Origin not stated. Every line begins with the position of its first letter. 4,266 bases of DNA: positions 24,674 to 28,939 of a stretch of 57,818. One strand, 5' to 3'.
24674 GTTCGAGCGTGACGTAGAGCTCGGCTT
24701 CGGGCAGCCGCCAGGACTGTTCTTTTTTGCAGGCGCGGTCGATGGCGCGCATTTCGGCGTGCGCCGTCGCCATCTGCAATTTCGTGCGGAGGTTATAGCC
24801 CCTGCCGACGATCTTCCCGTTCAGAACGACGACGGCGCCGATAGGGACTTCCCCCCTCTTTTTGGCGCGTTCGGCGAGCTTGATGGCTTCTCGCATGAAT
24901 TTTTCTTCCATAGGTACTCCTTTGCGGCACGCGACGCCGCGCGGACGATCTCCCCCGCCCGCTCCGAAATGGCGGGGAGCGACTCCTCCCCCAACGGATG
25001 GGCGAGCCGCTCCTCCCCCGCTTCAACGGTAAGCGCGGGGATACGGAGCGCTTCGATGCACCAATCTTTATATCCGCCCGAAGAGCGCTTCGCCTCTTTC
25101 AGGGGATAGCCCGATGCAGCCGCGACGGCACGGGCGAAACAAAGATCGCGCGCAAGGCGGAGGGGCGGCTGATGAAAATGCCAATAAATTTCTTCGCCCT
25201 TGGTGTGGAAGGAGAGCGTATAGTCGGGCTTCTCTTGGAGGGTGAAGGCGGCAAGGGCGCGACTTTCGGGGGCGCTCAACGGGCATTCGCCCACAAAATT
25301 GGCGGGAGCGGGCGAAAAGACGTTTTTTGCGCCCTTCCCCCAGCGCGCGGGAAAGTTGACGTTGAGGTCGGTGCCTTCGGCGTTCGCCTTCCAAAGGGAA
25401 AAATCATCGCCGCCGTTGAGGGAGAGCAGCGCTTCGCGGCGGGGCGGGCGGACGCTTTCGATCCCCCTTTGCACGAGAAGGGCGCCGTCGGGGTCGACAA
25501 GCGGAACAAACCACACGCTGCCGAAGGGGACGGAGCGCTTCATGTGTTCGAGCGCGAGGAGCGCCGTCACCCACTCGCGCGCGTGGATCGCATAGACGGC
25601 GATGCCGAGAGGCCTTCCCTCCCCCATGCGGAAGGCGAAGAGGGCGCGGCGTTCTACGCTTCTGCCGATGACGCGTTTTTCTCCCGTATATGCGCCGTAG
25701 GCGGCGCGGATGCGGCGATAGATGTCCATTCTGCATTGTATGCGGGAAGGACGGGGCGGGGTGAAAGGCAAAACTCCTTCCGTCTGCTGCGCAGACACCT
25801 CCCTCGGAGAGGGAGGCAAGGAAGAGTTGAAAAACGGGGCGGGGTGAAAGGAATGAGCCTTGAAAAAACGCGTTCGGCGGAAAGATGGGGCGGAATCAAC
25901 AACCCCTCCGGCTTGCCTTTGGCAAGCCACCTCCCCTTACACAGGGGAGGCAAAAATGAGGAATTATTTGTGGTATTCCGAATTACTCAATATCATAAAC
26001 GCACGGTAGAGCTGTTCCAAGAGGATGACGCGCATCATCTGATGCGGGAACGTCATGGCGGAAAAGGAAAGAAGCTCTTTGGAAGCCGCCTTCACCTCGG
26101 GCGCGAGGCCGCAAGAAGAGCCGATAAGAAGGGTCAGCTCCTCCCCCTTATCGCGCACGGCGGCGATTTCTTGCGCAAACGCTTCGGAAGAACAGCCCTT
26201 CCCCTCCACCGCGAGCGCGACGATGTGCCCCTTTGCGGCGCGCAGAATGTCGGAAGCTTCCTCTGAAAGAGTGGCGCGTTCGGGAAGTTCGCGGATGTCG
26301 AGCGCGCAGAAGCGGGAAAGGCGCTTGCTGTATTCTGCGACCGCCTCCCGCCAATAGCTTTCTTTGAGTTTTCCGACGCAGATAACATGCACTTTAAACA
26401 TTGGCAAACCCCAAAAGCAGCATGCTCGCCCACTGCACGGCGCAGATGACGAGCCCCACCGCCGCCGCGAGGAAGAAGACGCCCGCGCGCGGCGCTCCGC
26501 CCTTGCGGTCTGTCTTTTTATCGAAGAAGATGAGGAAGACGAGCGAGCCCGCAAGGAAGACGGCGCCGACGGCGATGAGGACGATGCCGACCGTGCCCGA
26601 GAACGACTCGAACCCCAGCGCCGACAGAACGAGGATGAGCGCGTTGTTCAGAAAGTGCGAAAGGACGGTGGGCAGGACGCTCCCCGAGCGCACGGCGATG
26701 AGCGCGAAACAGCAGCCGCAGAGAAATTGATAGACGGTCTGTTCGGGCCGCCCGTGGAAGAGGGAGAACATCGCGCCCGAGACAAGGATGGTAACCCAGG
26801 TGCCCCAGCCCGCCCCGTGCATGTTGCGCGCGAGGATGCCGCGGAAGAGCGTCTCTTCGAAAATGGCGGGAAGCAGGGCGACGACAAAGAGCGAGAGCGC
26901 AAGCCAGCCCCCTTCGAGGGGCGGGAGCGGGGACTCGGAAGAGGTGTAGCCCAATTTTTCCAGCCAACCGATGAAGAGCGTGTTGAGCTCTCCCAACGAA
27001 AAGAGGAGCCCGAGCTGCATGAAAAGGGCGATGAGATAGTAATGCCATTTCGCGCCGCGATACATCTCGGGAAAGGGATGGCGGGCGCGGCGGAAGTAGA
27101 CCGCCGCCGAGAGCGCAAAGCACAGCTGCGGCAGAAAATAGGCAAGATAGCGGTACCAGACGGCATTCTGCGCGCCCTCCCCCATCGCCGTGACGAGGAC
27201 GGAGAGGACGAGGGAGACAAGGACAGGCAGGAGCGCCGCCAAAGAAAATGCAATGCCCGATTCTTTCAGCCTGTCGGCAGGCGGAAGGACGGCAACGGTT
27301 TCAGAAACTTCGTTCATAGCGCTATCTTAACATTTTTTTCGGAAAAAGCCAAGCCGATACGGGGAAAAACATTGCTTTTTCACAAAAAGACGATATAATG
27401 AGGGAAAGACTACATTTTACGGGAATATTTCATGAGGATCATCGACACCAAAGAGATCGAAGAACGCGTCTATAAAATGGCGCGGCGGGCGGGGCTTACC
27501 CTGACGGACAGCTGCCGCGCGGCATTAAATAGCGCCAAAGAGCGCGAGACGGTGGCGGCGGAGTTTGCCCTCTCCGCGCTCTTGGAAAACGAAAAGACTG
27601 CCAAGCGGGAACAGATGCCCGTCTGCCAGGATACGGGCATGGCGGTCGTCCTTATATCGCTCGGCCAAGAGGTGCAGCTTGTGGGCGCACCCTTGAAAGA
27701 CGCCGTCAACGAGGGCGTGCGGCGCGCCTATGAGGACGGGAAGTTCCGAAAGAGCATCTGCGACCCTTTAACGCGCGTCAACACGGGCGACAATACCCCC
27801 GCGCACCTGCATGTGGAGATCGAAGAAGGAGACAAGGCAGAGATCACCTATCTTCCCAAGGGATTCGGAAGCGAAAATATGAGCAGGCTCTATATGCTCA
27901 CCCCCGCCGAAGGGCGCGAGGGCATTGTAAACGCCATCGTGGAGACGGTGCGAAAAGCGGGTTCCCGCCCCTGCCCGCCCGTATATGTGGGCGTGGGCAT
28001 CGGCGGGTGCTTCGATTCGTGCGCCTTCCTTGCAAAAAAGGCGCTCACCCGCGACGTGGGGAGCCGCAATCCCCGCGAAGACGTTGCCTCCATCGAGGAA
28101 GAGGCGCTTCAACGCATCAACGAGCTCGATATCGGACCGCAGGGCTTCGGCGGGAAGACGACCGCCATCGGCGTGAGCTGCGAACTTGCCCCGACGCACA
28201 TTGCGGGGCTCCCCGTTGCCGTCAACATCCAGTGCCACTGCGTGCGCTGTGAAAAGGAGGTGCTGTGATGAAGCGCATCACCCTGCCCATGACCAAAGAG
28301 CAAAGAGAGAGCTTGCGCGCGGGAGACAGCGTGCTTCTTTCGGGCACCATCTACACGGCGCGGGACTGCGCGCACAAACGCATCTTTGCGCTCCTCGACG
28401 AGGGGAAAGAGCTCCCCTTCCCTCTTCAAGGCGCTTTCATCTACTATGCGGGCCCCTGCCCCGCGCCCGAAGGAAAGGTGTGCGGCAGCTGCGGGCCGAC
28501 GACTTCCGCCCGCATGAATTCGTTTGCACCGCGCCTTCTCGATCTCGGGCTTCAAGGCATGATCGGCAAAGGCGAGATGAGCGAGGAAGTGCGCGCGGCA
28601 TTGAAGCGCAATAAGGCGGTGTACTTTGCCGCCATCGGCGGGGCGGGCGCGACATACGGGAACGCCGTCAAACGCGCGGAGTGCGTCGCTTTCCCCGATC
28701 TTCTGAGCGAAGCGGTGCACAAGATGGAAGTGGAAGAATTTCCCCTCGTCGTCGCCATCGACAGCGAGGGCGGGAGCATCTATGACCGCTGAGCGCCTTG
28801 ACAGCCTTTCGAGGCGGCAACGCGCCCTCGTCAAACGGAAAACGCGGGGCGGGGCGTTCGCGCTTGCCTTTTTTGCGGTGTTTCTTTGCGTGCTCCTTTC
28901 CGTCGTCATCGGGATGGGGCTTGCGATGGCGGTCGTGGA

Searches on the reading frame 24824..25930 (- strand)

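Call 49: search_protein_families(library=pfam, proteins=[window:24824-25930:-], max_evalue=0.00001)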
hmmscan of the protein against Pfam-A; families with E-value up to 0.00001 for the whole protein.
window:24824-25930:- (369 aa): 1 family
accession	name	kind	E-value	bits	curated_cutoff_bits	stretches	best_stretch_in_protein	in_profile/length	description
PF00246.29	Peptidase_M14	-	1.2e-15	58.4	21.6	1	87-257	20-197/286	Zinc carboxypeptidase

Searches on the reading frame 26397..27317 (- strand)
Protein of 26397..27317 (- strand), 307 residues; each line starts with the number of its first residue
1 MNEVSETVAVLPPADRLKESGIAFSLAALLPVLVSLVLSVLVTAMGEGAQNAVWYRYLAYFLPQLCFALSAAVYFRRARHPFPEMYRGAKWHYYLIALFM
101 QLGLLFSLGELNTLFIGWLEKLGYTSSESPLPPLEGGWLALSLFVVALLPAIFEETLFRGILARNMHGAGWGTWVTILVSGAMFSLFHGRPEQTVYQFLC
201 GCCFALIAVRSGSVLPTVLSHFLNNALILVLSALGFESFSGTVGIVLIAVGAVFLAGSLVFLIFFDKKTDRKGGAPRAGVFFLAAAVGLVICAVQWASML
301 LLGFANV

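Call 49: search_protein_families(library=pfam, proteins=[window:26397-27317:-], max_evalue=0.00001)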
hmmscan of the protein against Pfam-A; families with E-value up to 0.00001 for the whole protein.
window:26397-27317:- (307 aa): 1 family
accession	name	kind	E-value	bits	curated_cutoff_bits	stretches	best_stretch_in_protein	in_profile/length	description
PF02517.21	Rce1-like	-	1.9e-18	67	22.4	1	138-227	3-93/93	Type II CAAX prenyl endopeptidase Rce1-like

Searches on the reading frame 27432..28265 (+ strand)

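Call 49: search_protein_families(library=pfam, proteins=[window:27432-28265:+], max_evalue=0.00001)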
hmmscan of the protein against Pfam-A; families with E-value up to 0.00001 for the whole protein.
window:27432-28265:+ (278 aa): 1 family
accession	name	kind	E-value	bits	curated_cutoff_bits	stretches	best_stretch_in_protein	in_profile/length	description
PF05681.19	Fumerase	-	4.5e-102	341.4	25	1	11-273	2-266/270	Fumarate hydratase (Fumerase)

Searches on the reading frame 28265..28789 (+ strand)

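Call 49: search_protein_families(library=pfam, proteins=[window:28265-28789:+], max_evalue=0.00001)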
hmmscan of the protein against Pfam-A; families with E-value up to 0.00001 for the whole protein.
window:28265-28789:+ (175 aa): 1 family
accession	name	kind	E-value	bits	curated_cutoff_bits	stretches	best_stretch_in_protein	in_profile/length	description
PF05683.17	Fumerase_C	-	9.9e-56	188.8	22.2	1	4-174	28-203/205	Fumarase C-terminus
